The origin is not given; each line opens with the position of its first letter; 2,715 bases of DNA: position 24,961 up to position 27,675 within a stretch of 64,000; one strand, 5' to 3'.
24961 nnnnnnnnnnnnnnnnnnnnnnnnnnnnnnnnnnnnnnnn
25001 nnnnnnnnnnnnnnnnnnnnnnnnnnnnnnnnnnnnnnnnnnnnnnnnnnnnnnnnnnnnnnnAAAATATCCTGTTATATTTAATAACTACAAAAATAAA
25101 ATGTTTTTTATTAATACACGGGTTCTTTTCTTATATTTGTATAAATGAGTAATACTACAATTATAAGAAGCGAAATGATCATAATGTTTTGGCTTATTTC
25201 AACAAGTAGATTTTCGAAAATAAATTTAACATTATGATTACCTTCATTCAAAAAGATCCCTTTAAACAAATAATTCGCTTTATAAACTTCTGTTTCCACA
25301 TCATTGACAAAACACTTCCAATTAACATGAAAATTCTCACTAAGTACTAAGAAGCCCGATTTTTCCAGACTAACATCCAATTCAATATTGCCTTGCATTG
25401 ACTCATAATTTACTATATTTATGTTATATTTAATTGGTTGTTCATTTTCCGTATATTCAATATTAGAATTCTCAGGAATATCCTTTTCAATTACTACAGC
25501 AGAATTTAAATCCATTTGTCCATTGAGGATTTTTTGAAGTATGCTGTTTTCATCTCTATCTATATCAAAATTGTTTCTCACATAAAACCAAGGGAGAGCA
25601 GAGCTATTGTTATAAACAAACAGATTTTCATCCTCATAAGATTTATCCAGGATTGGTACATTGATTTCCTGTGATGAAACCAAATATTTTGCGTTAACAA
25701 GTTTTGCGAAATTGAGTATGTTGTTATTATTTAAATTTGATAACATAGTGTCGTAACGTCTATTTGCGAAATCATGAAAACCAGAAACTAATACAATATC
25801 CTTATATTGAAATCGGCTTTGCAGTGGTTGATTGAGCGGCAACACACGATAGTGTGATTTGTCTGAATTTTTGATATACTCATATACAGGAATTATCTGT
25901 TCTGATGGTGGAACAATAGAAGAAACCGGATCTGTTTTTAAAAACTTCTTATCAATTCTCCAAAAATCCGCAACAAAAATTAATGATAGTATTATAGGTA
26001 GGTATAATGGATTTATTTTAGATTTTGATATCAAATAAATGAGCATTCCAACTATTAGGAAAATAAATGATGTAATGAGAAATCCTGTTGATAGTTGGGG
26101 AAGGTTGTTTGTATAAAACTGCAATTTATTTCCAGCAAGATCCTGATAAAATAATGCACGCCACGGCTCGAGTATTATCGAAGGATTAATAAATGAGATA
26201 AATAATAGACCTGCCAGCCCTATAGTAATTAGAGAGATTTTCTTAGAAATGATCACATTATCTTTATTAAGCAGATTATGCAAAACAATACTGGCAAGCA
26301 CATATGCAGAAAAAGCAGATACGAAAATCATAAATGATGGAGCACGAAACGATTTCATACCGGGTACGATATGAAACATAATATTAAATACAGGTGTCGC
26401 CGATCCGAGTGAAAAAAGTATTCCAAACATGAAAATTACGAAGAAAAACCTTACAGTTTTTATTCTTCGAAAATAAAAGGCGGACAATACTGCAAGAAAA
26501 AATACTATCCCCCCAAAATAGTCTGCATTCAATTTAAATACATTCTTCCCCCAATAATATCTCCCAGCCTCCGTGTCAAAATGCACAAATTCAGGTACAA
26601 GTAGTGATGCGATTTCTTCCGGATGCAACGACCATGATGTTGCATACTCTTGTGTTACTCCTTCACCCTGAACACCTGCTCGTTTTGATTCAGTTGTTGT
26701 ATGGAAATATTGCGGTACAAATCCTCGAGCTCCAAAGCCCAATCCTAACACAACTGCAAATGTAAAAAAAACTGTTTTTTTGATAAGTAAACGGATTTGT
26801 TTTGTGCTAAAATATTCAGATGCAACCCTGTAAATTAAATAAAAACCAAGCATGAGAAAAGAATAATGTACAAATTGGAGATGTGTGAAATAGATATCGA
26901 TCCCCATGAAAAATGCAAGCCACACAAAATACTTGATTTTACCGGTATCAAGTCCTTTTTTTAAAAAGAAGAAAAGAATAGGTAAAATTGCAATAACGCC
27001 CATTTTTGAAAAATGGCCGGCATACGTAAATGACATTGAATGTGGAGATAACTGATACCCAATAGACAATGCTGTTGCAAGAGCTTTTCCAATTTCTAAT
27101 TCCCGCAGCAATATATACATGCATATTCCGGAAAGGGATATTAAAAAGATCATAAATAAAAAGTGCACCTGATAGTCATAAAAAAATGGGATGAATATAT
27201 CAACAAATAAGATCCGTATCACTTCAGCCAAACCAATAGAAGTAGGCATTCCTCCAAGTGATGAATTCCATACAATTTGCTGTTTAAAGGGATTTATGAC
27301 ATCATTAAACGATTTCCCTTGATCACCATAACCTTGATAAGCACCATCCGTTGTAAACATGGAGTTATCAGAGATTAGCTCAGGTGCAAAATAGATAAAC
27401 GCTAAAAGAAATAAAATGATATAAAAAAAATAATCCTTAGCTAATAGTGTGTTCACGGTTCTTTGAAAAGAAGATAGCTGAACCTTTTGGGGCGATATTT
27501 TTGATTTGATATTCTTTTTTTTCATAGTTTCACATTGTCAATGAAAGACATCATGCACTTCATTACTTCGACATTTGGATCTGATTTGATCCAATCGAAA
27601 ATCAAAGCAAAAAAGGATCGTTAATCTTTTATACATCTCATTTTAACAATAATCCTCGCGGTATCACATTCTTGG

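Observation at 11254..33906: A ~22-kb low-GC island encodes a polyprenyl-phosphate-sugar based extracytoplasmic glycosylation system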

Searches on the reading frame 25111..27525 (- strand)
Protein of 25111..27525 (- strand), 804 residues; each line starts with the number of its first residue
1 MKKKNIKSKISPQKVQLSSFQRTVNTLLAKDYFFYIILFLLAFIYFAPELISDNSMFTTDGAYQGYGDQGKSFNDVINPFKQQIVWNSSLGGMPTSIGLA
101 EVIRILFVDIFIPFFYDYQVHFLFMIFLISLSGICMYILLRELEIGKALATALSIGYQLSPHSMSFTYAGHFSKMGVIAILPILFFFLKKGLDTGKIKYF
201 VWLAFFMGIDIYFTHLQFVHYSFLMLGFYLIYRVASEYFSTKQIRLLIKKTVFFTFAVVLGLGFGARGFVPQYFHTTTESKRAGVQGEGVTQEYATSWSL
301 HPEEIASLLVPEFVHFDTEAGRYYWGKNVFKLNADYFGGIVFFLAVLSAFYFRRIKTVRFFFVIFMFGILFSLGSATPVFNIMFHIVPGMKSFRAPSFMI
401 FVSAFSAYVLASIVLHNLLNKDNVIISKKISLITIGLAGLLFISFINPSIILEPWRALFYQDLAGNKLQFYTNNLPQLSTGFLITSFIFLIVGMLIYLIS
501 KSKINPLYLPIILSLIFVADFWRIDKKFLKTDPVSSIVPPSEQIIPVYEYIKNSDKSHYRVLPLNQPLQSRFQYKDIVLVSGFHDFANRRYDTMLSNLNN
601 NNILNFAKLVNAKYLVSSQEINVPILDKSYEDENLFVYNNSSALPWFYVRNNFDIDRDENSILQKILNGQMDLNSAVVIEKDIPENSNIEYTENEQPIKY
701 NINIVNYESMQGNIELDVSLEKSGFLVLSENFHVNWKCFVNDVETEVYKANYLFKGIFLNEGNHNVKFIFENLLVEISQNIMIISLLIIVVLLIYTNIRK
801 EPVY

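Call 5: search_protein_families(library=pfam, proteins=[window:25111-27525:-], max_evalue=0.01)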
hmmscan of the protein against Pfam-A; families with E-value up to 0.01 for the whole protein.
window:25111-27525:- (804 aa): 1 family
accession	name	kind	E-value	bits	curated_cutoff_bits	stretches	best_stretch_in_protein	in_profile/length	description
PF10131.15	PTPS_related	-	0.00066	18.7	26.4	1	117-244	21-149/621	6-pyruvoyl-tetrahydropterin synthase related domain; membrane protein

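Call 19: find_homologous_proteins(query=window:25111-27525:-)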
Query window:25111-27525:- (804 aa): 305 proteins with E <= 0.001 among 8000 candidates; the best 120 are listed.
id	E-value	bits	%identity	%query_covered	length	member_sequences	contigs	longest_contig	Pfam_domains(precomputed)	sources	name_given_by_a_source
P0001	0.0e+0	1779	100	100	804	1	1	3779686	-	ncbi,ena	-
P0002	0.0e+0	1331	73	100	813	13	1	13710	PF09586.17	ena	-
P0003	0.0e+0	1291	75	93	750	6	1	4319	PF09586.17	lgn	-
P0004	0.0e+0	1015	55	100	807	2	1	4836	PF09586.17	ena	-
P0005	2.5e-287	974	55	93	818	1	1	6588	PF09586.17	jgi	jgi:hypothetical protein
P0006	8.9e-237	807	47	96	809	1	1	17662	PF09586.17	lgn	-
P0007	1.3e-235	803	48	93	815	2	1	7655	-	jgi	-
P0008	2.6e-217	742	44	96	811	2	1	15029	-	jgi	-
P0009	4.6e-203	695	46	87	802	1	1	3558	-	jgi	-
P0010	1.3e-193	664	41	99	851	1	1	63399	-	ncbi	ncbi:hypothetical protein ACFL6L_00950 [candidate division KSB1 bacterium]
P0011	4.6e-159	550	37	93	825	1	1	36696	PF09586.17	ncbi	-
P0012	1.4e-152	528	37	92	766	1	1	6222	PF10131.16,PF09586.17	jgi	-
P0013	6.3e-149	516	36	95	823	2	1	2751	PF09586.17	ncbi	-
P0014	3.9e-125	437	34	95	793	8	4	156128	-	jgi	jgi:hypothetical protein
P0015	1.0e-116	410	31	99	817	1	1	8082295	PF09586.17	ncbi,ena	-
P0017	5.2e-106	374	31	96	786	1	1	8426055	PF09586.17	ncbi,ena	-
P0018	1.4e-103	366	30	99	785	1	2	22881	PF09586.17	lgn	-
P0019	3.6e-99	352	31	88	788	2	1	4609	PF09586.17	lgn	-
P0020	3.5e-73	266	26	96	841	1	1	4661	PF09586.17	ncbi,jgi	-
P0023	3.7e-67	246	28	91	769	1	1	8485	PF09586.17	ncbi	-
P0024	8.7e-63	231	27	88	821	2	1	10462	PF10131.16,PF09586.17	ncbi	-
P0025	3.0e-60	223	25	86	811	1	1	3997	PF09586.17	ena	-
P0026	1.9e-58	217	27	86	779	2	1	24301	PF10131.16,PF09586.17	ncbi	ncbi:MAG TPA: hypothetical protein VGD27_11330, partial [Longimicrobiales bacterium]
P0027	2.9e-55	206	25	89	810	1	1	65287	PF09586.17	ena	-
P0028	1.4e-53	201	31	38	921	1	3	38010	PF09586.17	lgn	-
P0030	2.4e-51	193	26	98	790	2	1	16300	PF09586.17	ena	-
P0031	4.4e-51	193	24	99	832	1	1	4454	PF09586.17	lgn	-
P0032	2.5e-49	187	26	87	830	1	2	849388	PF09586.17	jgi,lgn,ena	-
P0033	2.6e-46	177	25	99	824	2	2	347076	PF09586.17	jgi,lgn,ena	-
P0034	1.8e-45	174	25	86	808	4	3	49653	PF09586.17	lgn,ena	-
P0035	2.6e-43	167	31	39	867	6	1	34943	PF09586.17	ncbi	-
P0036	1.9e-42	164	31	45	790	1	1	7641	PF09586.17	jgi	-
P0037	4.6e-42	163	26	90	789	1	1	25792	PF09586.17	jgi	jgi:hypothetical protein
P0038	2.2e-41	160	25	88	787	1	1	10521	PF09586.17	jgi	jgi:hypothetical protein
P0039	2.8e-41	160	24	93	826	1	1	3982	PF09586.17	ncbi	-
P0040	4.7e-41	159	26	94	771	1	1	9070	PF09586.17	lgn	-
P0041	1.5e-40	158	26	95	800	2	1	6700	PF09586.17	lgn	-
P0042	4.7e-40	156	26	88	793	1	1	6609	PF09586.17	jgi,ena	-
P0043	1.5e-39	154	22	32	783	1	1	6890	PF09586.17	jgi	jgi:hypothetical protein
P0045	1.1e-38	151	23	91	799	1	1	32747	PF09586.17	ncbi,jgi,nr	ncbi:MAG: YfhO family protein [Fibromonadaceae bacterium]|jgi:hypothetical protein|nr:YfhO family pr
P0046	2.1e-38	151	30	49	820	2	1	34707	PF09586.17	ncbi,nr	ncbi:MAG: YfhO family protein [Fibromonadaceae bacterium]|nr:YfhO family protein [Fibromonadaceae ba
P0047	1.5e-37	148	30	42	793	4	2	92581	PF09586.17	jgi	-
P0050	6.2e-35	139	25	89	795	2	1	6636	PF09586.17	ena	-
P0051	7.6e-35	139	24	89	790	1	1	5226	PF09586.17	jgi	jgi:ABC-type multidrug transport system fused ATPase/permease subunit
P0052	2.3e-33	134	24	89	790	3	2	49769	PF09586.17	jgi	-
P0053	1.6e-32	131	26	85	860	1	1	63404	PF09586.17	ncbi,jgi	jgi:hypothetical protein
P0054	2.6e-29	121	24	84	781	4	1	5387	PF09586.17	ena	-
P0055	4.7e-29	120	23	89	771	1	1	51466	PF09586.17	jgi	jgi:hypothetical protein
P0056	5.3e-28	116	24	87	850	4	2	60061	PF09586.17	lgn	-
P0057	9.9e-28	115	24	85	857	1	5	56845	PF09586.17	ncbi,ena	-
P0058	3.6e-27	113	23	85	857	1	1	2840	PF09586.17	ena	-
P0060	1.0e-26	112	24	85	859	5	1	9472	PF09586.17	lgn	-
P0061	1.3e-26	112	23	95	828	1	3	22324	PF09586.17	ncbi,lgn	-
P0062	2.1e-26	111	23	95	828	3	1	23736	PF09586.17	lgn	-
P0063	4.5e-26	110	23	89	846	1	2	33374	PF09586.17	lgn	-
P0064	1.8e-25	108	24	94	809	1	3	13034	PF09586.17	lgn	-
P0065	5.5e-25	106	22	91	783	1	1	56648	PF09586.17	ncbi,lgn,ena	-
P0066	2.2e-24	104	23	94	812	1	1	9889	PF09586.17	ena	-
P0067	2.2e-24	104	25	94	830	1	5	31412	PF09586.17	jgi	jgi:Bacterial membrane protein YfhO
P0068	3.5e-24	104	23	89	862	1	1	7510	PF09586.17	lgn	-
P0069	5.6e-24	103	25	94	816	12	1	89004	PF09586.17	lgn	-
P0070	6.7e-24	103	25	95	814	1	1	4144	PF09586.17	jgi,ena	jgi:hypothetical protein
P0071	7.8e-24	102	23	94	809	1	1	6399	PF09586.17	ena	-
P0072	1.1e-23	102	25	95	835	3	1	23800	PF09586.17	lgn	-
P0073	1.1e-23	102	23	94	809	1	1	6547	PF09586.17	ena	-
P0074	1.2e-23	102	23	94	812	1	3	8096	PF09586.17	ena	-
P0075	1.9e-23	101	24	97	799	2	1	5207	PF09586.17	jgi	-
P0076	8.7e-23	99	24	94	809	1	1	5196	PF09586.17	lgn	-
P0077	1.1e-22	99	24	97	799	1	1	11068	PF09586.17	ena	-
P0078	1.2e-22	98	23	93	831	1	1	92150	PF09586.17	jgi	jgi:hypothetical protein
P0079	2.0e-22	98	24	94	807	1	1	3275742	PF09586.17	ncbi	ncbi:YfhO family protein [Flavobacterium covae]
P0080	2.6e-22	97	24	94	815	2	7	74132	PF09586.17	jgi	jgi:hypothetical protein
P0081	2.8e-22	97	24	94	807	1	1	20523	PF09586.17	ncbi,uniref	ncbi:YfhO family protein [Flavobacterium covae]|uniref:YfhO family protein n=1 Tax=Flavobacterium co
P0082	3.1e-22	97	22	94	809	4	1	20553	PF09586.17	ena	-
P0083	5.5e-22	96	24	97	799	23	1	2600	PF09586.17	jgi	-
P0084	6.1e-22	96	24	94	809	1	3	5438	PF09586.17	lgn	-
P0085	8.1e-22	96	23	93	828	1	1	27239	PF09586.17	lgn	-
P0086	1.1e-21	95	24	94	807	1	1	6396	PF09586.17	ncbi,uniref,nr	ncbi:hypothetical protein BWK60_10265 [Flavobacterium covae]|uniref:YfhO family protein n=1 Tax=Flav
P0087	2.7e-21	94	24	94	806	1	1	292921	PF09586.17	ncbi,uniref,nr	ncbi:YfhO family protein [Flavobacterium sp. H122]|uniref:YfhO family protein n=1 Tax=Flavobacterium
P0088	2.0e-20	91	23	95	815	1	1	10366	PF09586.17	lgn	-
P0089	2.2e-20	91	24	94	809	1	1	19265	PF09586.17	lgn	-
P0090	2.4e-20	91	24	94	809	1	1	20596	PF09586.17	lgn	-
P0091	2.5e-20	91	24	94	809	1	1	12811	PF09586.17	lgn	-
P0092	2.6e-20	91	23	94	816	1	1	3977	PF09586.17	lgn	-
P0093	2.8e-20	91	24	94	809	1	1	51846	PF09586.17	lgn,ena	-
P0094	2.9e-20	91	24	94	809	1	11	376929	PF09586.17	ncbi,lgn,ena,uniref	ncbi:YfhO family protein [Xanthomarina gelatinilytica]|uniref:YfhO family protein n=1 Tax=Xanthomari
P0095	3.0e-20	91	24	94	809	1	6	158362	PF09586.17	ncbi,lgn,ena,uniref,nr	ncbi:YfhO family protein [Xanthomarina sp.]|uniref:YfhO family protein n=1 Tax=Xanthomarina sp. TaxI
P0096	3.5e-20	90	24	94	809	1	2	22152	PF09586.17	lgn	-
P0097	3.6e-20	90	23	93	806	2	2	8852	PF09586.17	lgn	-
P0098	5.4e-20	90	24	94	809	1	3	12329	PF09586.17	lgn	-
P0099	6.5e-20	89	24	94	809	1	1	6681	PF09586.17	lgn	-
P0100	7.1e-20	89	25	93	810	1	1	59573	PF09586.17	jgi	jgi:hypothetical protein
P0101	7.2e-20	89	24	94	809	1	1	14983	PF09586.17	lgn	-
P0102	8.1e-20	89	24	94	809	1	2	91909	PF09586.17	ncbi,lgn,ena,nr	ncbi:MAG: YfhO family protein [Winogradskyella sp.]|nr:YfhO family protein [Winogradskyella sp.]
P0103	8.2e-20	89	22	92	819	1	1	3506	PF09586.17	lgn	-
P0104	8.4e-20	89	24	94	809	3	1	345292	PF09586.17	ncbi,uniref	ncbi:YfhO family protein [Xanthomarina gelatinilytica]|uniref:YfhO family protein n=1 Tax=Xanthomari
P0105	8.8e-20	89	24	94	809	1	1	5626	PF09586.17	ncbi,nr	ncbi:MAG: YfhO family protein [Xanthomarina gelatinilytica]|nr:YfhO family protein [Xanthomarina gel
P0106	9.4e-20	89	24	94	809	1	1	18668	PF09586.17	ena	-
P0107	9.5e-20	89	24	94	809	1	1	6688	PF09586.17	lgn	-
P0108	9.6e-20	89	24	94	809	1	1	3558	PF09586.17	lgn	-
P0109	1.0e-19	89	24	94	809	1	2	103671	PF09586.17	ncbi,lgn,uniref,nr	ncbi:hypothetical protein D778_01121 [Xanthomarina gelatinilytica]|uniref:Membrane protein YfhO n=1 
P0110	1.4e-19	88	24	94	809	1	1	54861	PF09586.17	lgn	-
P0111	2.5e-19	88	24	93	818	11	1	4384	PF09586.17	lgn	-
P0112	2.8e-19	87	24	94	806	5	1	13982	PF09586.17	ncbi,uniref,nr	ncbi:hypothetical protein BWK59_08575 [Flavobacterium davisii]|uniref:Bacterial membrane protein Yfh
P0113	2.8e-19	87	23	94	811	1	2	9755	PF09586.17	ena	-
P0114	3.5e-19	87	21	92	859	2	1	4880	PF09586.17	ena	-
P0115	4.6e-19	87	25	95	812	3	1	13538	PF09586.17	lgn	-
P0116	6.2e-19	86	25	93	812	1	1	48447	PF09586.17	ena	-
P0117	1.0e-18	86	24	95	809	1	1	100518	PF09586.17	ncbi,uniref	ncbi:YfhO family protein [Flavobacterium oreochromis]|uniref:YfhO family protein n=1 Tax=Flavobacter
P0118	1.3e-18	85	24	95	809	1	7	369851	PF09586.17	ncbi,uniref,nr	ncbi:YfhO family protein [Flavobacterium oreochromis]|uniref:YfhO family protein n=1 Tax=Flavobacter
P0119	2.0e-18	85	24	92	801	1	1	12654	PF09586.17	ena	-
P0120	2.2e-18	84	23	93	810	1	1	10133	PF09586.17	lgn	-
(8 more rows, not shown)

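Call 20: find_encoding_contigs(protein=P0001, flank=10000, max_places=3)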
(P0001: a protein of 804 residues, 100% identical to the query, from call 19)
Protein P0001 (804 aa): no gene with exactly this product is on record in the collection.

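Call 21: find_encoding_contigs(protein=P0002, flank=10000, max_places=4)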
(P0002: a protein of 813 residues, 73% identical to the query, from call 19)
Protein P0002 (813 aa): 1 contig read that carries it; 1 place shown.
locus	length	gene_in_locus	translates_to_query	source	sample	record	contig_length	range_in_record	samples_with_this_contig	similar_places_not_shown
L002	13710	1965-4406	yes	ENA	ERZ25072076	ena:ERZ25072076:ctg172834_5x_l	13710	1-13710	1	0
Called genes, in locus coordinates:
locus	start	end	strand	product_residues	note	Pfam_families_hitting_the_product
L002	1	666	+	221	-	?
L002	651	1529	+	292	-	PF00535:Glycos_transf_2, PF10111:Glyco_tranf_2_2 (weak)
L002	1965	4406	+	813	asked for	PF09586:YfhO (weak)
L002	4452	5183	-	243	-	PF01209:Ubie_methyltran (weak), PF13489:Methyltransf_23, PF13847:Methyltransf_31, PF08241:Methyltransf_11, PF08242:Methyltransf_12, PF13649:Methyltransf_25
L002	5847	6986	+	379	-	PF13439:Glyco_transf_4, PF20706:GT4-conflict, PF00534:Glycos_transf_1, PF13692:Glyco_trans_1_4, PF13524:Glyco_trans_1_2 (weak)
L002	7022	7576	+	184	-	PF08241:Methyltransf_11, PF13489:Methyltransf_23 (weak), PF13847:Methyltransf_31 (faint)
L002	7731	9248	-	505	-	PF01943:Polysacc_synt, PF13440:Polysacc_synt_3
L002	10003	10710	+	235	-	PF01066:CDP-OH_P_transf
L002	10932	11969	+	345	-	PF00070:Pyr_redox (faint), PF07992:Pyr_redox_2, PF13738:Pyr_redox_3, PF13434:Lys_Orn_oxgnase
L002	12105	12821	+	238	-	PF25046:DUF7790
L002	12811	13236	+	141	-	PF25046:DUF7790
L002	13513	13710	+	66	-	?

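Call 22: find_encoding_contigs(protein=P0006, flank=10000, max_places=3)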
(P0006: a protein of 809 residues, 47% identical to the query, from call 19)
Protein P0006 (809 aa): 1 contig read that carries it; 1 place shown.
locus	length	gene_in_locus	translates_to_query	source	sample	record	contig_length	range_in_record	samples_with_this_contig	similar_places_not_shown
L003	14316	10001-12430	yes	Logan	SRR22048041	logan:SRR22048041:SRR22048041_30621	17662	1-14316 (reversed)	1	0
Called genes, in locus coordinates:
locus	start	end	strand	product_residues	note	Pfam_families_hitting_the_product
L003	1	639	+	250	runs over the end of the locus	PF03649:UPF0014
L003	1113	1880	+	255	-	PF01182:Glucosamine_iso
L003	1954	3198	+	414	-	PF13562:NTP_transf_4, PF00132:Hexapep (faint), PF25084:LbH_EIF2B (faint), PF25087:GMPPB_C (faint)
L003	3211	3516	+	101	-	PF20582:UPF0758_N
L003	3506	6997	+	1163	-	PF02384:N6_Mtase, PF20473:MmeI_Mtase, PF07669:Eco57I, PF22837:M_Eco57I_C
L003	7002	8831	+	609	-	PF13522:GATase_6, PF13537:GATase_7, PF13580:SIS_2 (faint), PF01380:SIS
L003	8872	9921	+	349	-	PF01408:GFO_IDH_MocA, PF22725:GFO_IDH_MocA_C3, PF02894:GFO_IDH_MocA_C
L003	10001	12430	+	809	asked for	PF09586:YfhO (faint)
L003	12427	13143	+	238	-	PF07021:MetW (weak), PF13489:Methyltransf_23 (weak), PF13649:Methyltransf_25, PF13847:Methyltransf_31, PF08241:Methyltransf_11, PF08242:Methyltransf_12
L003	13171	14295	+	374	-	PF01041:DegT_DnrJ_EryC1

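Call 30: search_protein_families(library=ncbifam, proteins=[window:25111-27525:-], max_evalue=0.001)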
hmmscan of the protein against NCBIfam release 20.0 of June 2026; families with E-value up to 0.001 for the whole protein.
window:25111-27525:- (804 aa): 0 families

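Call 57: search_protein_families(library=pfam, alignment_id=A1, max_evalue=0.001)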
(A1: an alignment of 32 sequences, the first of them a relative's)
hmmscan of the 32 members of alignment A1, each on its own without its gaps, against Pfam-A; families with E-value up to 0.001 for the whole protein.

A. member 1, P0001 (804 aa): 1 family
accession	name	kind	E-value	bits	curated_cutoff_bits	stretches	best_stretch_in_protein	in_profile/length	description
PF10131.15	PTPS_related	-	0.00066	18.7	26.4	1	117-244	21-149/621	6-pyruvoyl-tetrahydropterin synthase related domain; membrane protein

B. families by the number of members that match (of 32 scanned): 2 families
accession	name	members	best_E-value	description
PF09586.16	YfhO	30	8.5e-15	Bacterial membrane protein YfhO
PF10131.15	PTPS_related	9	1.1e-05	6-pyruvoyl-tetrahydropterin synthase related domain; membrane protein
